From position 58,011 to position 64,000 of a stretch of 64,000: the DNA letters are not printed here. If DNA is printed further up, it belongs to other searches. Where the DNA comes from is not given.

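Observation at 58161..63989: Giant (>1,942 aa) coiled-coil-rich protein immediately adjacent to the foreign island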

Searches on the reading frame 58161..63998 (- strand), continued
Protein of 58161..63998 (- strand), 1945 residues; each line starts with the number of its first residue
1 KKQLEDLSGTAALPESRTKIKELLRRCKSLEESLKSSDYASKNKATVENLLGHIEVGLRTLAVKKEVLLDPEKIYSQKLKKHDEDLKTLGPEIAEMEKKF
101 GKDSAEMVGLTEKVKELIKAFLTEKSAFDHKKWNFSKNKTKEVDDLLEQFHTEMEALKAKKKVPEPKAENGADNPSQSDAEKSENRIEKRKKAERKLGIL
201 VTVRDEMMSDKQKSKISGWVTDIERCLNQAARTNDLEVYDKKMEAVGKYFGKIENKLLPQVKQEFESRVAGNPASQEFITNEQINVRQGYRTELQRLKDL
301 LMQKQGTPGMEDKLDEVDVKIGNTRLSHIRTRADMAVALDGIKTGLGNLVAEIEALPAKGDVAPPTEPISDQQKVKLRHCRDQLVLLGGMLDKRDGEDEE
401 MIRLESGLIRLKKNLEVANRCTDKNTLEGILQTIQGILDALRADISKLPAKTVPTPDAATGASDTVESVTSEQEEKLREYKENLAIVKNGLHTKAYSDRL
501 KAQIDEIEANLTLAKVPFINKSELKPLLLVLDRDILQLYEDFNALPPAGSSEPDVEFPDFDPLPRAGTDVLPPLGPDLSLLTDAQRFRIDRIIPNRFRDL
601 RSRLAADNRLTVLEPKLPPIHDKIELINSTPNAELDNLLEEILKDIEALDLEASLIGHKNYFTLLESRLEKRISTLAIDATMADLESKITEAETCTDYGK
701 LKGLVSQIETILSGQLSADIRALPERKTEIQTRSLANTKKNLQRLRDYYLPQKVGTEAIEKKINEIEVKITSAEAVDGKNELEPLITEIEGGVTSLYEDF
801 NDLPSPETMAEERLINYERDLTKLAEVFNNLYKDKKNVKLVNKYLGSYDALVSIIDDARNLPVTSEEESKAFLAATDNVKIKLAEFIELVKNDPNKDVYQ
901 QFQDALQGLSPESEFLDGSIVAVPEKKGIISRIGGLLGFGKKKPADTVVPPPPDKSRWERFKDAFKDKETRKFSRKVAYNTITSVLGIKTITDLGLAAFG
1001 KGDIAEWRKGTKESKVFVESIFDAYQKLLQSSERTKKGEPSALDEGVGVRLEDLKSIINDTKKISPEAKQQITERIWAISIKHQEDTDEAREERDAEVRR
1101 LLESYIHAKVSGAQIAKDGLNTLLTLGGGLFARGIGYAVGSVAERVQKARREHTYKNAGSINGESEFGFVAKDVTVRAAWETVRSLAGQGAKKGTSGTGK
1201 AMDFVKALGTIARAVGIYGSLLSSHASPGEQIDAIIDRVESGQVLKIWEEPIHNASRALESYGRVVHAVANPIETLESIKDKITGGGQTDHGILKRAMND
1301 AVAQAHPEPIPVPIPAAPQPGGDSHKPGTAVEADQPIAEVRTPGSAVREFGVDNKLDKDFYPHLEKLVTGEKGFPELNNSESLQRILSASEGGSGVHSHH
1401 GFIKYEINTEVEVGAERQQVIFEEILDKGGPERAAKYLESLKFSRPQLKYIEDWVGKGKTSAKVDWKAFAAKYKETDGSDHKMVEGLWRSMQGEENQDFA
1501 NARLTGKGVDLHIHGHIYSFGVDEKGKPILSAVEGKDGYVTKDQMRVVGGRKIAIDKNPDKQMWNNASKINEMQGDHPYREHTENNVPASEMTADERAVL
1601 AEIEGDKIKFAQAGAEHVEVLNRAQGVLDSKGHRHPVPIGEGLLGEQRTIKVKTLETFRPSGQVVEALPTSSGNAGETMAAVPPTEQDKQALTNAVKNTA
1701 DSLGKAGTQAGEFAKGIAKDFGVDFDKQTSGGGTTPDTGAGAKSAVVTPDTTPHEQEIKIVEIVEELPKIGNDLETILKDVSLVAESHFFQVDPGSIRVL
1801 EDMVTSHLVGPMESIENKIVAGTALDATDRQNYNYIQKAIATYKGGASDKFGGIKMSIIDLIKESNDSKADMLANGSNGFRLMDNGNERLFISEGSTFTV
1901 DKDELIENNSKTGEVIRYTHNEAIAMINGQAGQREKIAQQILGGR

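Call 30: search_protein_families(library=padloc, proteins=[P0001, L001:269-1069:+, L001:1141-2205:+, L001:2338-2967:+, L001:2983-3273:+], max_evalue=1)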
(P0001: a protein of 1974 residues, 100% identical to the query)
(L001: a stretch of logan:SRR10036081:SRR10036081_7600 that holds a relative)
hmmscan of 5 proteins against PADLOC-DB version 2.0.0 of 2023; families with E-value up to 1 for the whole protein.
P0001 (1974 aa): 2 families
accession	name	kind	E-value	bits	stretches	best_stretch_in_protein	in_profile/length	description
PDLC01433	Csm2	-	0.0026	15.9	1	1175-1234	20-79/192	CAS-III-A; effector_SS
PDLC01481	Cas11a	-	0.78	8.5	1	167-230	28-85/103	CAS-I-A; effector_SS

L001:269-1069:+ (266 aa): 0 families

L001:1141-2205:+ (354 aa): 0 families

L001:2338-2967:+ (209 aa): 0 families

L001:2983-3273:+ (96 aa): 0 families

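Call 75: search_solved_structures(query=A6, max_evalue=1)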
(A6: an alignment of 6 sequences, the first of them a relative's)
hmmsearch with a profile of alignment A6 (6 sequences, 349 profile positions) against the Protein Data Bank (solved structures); distinct sequences matched with E-value up to 1: 37.
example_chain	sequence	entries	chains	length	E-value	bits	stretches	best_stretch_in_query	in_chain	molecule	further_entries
5y2d_A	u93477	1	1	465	3e-09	39.9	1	99-339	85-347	Periplasmic serine endoprotease DegP-like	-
7xs0_A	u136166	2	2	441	3.2e-09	39.8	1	99-339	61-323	Periplasmic serine endoprotease DegP-like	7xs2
5y28_A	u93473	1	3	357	1.1e-07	34.8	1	99-339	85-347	Periplasmic serine endoprotease DegP-like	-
4yo1_A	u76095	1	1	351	9.2e-06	28.4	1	101-349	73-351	DegQ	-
4ynn_A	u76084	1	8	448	1.3e-05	27.9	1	102-349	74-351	Protease DO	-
3wkl_A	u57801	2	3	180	4.1e-05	26.3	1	299-341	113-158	Putative Zinc Metalloprotease AQ_1964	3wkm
22kg_A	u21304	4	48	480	4.1e-05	26.3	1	100-343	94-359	Probable periplasmic serine endoprotease DegP-like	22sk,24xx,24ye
9j83_A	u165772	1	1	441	0.00056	22.5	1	299-341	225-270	Putative zinc metalloprotease aq_1964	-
9j82_A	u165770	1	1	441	0.00056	22.5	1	299-341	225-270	Putative zinc metalloprotease aq_1964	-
5jd8_A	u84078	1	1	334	0.001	21.7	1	76-347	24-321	Periplasmic serine peptidase DegS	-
10br_A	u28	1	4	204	0.0023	20.5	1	294-342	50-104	Periplasmic serine protease DO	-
6icc_A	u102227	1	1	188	0.0024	20.4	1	299-341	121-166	PDZ tandem fragment with PA tag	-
6al1_A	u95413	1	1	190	0.0026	20.4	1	299-341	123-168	PDZ tandem fragment with PA tag insertion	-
7cqc_A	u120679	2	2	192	0.0026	20.4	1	299-341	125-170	Putative zinc metalloprotease aq_1964,PA14 from Podoplanin,Putative zinc metalloprotease a | Putative zinc metalloprotease aq_1964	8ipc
3pv2_A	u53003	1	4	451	0.0026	20.3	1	101-349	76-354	DegQ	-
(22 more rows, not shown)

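Call 76: search_solved_structures(query=A7, max_evalue=10)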
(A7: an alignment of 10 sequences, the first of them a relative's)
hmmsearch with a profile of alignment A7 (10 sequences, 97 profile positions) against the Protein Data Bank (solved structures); distinct sequences matched with E-value up to 10: 39.
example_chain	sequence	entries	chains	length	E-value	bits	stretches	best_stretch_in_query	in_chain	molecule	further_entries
8w91_b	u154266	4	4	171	0.017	18.5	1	10-68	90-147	Ferritin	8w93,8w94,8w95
7vt2_A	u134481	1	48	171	0.023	18.1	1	10-68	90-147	Ferritin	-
5xhn_A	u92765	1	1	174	0.035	17.5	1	9-63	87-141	Ferritin, middle subunit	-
5j8s_A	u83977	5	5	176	0.045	17.2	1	9-62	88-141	Ferritin, middle subunit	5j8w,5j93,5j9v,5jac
9x1g_A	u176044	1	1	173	0.046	17.1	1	9-63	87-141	Ferritin, middle subunit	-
5xhm_A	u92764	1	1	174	0.048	17.1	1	9-63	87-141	Ferritin, middle subunit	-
4mjy_A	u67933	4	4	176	0.049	17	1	9-63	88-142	Ferritin, middle subunit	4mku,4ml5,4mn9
4p18_A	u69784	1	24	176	0.05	17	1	9-63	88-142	Ferritin, middle subunit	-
6i9p_A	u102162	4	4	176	0.051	17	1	9-63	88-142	Ferritin, middle subunit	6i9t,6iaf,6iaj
3se1_A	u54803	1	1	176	0.051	17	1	9-63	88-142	Ferritin, middle subunit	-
1mfr_A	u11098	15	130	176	0.052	17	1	9-63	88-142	M FERRITIN | Ferritin, middle subunit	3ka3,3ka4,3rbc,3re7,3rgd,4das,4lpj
5xhi_A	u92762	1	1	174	0.052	17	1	9-63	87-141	Ferritin, middle subunit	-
7dqo_A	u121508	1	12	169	0.067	16.6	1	8-61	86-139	Ferritin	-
3sh6_A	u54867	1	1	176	0.068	16.6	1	9-63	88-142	Ferritin, middle subunit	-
7cpc_B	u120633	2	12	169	0.072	16.5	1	9-70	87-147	Ferritin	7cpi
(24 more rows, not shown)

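Call 79: search_protein_families(library=phrogs, proteins=[P0001, L001:269-1069:+, L001:1141-2205:+, L001:2338-2967:+, L001:2983-3273:+], max_evalue=0.1)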
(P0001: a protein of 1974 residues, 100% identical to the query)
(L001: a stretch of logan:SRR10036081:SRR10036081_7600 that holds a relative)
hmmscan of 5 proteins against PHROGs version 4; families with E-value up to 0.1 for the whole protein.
P0001 (1974 aa): 2 families
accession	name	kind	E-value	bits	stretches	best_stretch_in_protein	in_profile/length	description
phrog_10340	-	lysis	0.054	14.7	0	1773-1811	25-63/77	holin/anti-holin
phrog_14237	-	unknown function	0.08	13.6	0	277-309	41-73/161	-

L001:269-1069:+ (266 aa): 0 families

L001:1141-2205:+ (354 aa): 1 family
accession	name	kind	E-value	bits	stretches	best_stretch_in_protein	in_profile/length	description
phrog_11383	-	unknown function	0.0025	18.3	1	218-352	309-456/462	-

L001:2338-2967:+ (209 aa): 0 families

L001:2983-3273:+ (96 aa): 1 family
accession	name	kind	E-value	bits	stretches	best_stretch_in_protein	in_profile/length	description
phrog_15344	-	unknown function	0.017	14.5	1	9-87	162-234/592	-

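Call 87: search_protein_families(library=pfam, proteins=[L002:19068-19841:+, L002:17821-18501:+], max_evalue=0.01)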
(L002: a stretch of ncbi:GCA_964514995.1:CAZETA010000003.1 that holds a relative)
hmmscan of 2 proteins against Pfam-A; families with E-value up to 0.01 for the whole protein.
L002:19068-19841:+ (257 aa): 0 families

L002:17821-18501:+ (226 aa): 0 families
